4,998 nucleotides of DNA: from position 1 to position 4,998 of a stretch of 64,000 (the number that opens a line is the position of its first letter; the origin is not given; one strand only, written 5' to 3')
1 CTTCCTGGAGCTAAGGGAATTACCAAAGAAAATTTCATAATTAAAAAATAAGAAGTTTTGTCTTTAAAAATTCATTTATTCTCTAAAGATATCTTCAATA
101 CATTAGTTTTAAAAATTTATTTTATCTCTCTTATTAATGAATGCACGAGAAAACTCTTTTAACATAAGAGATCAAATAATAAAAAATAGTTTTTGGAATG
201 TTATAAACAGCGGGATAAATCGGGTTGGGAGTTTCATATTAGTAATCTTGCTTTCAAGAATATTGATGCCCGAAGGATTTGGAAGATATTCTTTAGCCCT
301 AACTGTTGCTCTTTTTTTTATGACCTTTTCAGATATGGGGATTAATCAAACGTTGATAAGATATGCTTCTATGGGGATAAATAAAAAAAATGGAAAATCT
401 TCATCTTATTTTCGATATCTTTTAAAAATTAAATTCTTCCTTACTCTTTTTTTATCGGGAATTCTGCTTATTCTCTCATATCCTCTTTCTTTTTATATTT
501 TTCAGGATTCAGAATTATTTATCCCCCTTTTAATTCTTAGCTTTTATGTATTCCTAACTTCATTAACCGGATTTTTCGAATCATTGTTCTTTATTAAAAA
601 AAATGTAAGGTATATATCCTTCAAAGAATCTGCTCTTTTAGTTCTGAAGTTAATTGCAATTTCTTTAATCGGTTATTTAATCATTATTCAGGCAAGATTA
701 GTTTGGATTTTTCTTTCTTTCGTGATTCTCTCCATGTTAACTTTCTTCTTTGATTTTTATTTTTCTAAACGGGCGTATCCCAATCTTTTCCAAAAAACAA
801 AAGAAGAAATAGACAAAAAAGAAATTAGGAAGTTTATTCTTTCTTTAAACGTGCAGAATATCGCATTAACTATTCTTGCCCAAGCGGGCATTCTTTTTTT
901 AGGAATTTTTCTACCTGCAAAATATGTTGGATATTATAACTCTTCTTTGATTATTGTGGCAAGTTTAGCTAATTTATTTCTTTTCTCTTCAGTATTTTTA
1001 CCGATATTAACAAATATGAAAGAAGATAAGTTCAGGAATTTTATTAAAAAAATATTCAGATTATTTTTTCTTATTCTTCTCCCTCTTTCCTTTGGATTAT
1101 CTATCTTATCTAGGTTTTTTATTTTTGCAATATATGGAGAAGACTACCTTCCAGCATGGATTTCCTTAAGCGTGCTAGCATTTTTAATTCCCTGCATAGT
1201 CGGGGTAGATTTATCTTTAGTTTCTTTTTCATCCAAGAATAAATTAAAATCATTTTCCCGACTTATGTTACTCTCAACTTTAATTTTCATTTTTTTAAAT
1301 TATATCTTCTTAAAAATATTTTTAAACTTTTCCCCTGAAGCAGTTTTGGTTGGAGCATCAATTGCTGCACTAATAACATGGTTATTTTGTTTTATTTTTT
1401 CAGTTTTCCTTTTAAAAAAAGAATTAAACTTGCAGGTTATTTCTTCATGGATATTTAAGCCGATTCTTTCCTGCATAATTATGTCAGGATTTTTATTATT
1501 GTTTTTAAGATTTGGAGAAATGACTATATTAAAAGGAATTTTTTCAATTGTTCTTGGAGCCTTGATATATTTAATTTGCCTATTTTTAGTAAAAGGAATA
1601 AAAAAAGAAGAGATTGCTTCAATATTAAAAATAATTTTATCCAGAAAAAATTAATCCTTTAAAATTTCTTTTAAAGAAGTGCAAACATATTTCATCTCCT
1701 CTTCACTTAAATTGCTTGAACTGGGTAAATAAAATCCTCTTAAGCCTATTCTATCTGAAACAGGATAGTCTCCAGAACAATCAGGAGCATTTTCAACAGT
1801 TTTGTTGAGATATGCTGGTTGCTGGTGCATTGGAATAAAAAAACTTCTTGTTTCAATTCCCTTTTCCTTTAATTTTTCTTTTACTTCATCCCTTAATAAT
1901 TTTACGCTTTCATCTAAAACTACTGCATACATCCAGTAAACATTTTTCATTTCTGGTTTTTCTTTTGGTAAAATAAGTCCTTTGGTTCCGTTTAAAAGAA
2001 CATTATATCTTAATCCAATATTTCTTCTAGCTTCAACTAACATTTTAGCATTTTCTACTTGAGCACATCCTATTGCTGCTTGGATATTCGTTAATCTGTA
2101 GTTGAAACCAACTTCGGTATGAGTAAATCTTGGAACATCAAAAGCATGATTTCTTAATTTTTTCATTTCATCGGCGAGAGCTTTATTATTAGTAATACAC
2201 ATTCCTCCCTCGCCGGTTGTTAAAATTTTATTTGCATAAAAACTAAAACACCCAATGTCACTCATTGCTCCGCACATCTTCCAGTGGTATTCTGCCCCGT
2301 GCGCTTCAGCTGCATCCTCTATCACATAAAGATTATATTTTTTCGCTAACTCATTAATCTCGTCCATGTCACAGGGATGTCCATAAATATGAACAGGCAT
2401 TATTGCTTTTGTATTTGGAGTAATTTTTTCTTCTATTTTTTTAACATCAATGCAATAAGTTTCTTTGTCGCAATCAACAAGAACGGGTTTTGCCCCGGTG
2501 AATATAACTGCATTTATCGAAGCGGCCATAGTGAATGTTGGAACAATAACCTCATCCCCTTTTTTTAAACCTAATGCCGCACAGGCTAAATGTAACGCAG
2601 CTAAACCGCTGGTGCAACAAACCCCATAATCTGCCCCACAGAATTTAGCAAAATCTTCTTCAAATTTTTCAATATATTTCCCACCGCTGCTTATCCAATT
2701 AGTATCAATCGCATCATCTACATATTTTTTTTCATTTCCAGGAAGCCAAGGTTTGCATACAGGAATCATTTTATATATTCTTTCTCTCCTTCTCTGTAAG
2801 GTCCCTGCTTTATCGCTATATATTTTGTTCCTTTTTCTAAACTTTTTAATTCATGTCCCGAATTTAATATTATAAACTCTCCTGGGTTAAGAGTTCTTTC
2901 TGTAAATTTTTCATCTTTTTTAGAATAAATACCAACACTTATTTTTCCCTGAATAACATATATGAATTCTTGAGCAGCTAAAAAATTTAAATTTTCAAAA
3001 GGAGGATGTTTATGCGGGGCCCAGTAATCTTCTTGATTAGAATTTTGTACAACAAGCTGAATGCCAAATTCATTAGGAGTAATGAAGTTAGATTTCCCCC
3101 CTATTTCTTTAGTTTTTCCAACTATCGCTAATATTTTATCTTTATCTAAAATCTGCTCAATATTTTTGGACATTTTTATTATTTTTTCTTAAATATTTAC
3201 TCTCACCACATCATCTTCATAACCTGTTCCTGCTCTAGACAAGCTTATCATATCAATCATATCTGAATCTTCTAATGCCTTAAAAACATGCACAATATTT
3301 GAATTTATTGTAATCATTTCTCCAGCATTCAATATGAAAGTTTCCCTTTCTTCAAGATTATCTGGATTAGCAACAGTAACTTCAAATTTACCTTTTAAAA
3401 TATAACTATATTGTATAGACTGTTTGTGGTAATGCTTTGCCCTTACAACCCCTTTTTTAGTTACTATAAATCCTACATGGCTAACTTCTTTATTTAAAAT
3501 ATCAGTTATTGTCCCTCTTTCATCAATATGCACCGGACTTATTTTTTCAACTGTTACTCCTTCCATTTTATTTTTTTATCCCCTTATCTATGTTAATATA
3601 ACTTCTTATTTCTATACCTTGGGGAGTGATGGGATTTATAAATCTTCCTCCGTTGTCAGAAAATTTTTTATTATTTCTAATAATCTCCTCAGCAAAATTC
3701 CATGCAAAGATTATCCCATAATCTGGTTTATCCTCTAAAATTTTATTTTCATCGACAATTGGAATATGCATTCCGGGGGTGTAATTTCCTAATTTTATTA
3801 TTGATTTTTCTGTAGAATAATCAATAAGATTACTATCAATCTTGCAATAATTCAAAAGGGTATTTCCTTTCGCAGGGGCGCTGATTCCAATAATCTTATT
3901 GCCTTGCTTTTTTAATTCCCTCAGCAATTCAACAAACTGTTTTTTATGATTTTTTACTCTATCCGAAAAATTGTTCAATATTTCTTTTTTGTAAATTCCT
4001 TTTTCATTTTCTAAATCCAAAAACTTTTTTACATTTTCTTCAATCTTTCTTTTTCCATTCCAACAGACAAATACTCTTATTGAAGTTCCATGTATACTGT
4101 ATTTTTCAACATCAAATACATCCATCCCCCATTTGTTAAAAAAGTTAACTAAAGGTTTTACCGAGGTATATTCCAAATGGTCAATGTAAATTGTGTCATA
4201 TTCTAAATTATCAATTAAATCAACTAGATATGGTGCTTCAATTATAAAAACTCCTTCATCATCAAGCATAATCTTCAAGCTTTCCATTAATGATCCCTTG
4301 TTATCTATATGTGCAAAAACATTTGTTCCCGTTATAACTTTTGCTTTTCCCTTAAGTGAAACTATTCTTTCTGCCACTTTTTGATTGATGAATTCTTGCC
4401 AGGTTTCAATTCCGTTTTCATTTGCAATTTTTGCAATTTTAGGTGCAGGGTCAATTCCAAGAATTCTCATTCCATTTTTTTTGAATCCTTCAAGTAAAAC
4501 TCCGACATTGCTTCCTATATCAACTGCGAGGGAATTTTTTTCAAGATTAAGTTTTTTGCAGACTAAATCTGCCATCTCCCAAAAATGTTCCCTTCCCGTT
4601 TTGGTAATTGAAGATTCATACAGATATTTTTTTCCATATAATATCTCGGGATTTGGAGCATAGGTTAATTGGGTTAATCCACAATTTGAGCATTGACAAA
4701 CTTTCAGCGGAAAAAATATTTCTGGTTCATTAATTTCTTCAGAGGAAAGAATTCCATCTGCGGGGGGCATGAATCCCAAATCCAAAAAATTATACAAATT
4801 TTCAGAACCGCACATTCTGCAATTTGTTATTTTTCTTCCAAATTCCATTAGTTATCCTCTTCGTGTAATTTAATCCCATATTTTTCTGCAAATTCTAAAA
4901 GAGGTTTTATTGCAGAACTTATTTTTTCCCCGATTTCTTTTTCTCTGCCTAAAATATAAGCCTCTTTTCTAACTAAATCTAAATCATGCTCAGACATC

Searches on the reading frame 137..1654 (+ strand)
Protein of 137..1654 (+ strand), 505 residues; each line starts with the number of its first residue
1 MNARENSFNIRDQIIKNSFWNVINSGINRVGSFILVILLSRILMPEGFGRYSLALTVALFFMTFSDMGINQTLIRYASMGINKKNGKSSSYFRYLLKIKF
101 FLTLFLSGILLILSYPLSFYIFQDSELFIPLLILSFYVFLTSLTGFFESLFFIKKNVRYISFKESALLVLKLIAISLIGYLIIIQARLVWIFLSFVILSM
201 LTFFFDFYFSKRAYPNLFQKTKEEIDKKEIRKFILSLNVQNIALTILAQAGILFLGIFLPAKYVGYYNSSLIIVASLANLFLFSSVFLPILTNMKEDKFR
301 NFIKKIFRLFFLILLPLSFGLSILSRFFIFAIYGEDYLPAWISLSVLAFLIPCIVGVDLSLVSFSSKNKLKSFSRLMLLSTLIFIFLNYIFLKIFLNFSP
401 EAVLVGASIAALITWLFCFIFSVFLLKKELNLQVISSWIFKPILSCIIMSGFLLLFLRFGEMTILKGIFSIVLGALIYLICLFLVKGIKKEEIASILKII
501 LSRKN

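Call 76: search_protein_families(library=pfam, proteins=[window:137-1654:+], max_evalue=0.0001)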
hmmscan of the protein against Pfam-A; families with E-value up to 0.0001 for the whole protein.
window:137-1654:+ (505 aa): 2 families
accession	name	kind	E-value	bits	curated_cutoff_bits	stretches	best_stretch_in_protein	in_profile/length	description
PF13440.11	Polysacc_synt_3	-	1.2e-19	71.1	23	1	38-340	1-291/293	Polysaccharide biosynthesis protein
PF01943.22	Polysacc_synt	-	2e-16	60.7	28.2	1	15-292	2-271/274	Polysaccharide biosynthesis protein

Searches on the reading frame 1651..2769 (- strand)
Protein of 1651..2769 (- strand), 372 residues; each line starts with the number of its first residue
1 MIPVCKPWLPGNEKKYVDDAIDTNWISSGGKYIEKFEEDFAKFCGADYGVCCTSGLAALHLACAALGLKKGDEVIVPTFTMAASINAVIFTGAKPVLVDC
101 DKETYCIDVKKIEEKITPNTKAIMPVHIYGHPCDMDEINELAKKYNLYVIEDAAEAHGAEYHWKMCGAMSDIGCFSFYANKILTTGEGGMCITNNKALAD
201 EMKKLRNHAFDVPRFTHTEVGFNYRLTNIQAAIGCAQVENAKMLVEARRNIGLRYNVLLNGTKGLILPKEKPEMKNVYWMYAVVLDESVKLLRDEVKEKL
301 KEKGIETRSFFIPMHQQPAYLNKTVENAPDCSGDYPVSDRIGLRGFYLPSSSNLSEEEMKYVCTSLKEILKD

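Call 76: search_protein_families(library=pfam, proteins=[window:1651-2769:-], max_evalue=0.0001)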
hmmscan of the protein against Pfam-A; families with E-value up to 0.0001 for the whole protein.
window:1651-2769:- (372 aa): 5 families
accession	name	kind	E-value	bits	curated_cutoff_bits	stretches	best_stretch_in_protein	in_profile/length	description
PF01041.23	DegT_DnrJ_EryC1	-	1.2e-121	406.7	19.8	1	12-366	6-359/360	DegT/DnrJ/EryC1/StrS aminotransferase family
PF00155.27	Aminotran_1_2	-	4.8e-10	39.6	19.7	1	31-154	42-187/361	Aminotransferase class I and II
PF01053.26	Cys_Met_Meta_PP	-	5.1e-07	29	27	1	34-154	55-175/381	Cys/Met metabolism PLP-dependent enzyme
PF00266.25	Aminotran_5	-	5.7e-07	29.3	21.5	1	32-182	44-202/371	Aminotransferase class-V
PF01212.27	Beta_elim_lyase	-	2.3e-06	27.6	27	1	33-228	34-215/288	Beta-eliminating lyase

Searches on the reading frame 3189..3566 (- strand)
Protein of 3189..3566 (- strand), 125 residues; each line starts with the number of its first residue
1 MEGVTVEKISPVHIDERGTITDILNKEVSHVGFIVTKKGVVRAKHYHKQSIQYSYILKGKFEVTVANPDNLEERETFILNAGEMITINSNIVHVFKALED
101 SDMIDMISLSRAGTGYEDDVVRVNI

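Call 76: search_protein_families(library=pfam, proteins=[window:3189-3566:-], max_evalue=0.0001)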
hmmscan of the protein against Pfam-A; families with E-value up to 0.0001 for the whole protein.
window:3189-3566:- (125 aa): 3 families
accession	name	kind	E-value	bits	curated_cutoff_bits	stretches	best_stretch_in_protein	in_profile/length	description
PF07883.17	Cupin_2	-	2.2e-09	37.3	27.2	1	38-103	7-64/70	Cupin domain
PF14667.12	Polysacc_synt_C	-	1.3e-07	32.2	28.7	1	13-107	1-97/111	Polysaccharide biosynthesis C-terminal domain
PF00190.28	Cupin_1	-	1.5e-07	31.5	22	1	33-112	37-116/151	Cupin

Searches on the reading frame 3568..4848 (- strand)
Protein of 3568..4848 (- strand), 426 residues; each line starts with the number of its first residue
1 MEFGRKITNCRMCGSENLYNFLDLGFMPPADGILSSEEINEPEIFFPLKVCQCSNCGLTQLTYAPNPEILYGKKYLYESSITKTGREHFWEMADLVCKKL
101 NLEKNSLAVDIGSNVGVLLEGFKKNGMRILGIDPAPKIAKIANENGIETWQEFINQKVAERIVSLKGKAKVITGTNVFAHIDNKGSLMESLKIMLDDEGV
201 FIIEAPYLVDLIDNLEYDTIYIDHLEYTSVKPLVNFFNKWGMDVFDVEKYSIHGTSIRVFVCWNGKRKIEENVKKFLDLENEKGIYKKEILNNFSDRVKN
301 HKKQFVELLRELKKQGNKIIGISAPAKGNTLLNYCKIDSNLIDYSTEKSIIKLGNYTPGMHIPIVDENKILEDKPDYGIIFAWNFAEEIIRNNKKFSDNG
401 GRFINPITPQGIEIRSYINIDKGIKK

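Call 76: search_protein_families(library=pfam, proteins=[window:3568-4848:-], max_evalue=0.0001)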
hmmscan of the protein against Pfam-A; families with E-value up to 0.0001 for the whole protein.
window:3568-4848:- (426 aa): 5 families
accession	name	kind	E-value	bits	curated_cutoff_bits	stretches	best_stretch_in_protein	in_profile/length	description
PF08484.17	Methyltransf_14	-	2.9e-52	177.1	23.5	1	252-407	2-159/160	C-methyltransferase C-terminal domain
PF08421.16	Methyltransf_13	-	1.3e-19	70.5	31.3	1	10-71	1-62/62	Putative zinc binding domain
PF13489.12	Methyltransf_23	-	1.3e-10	41.7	27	1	102-241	20-158/164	Methyltransferase domain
PF08242.18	Methyltransf_12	-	9.4e-06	26.7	30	1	109-201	1-98/98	Methyltransferase domain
PF08241.18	Methyltransf_11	-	1.7e-05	25.8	21.2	1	109-203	1-95/95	Methyltransferase domain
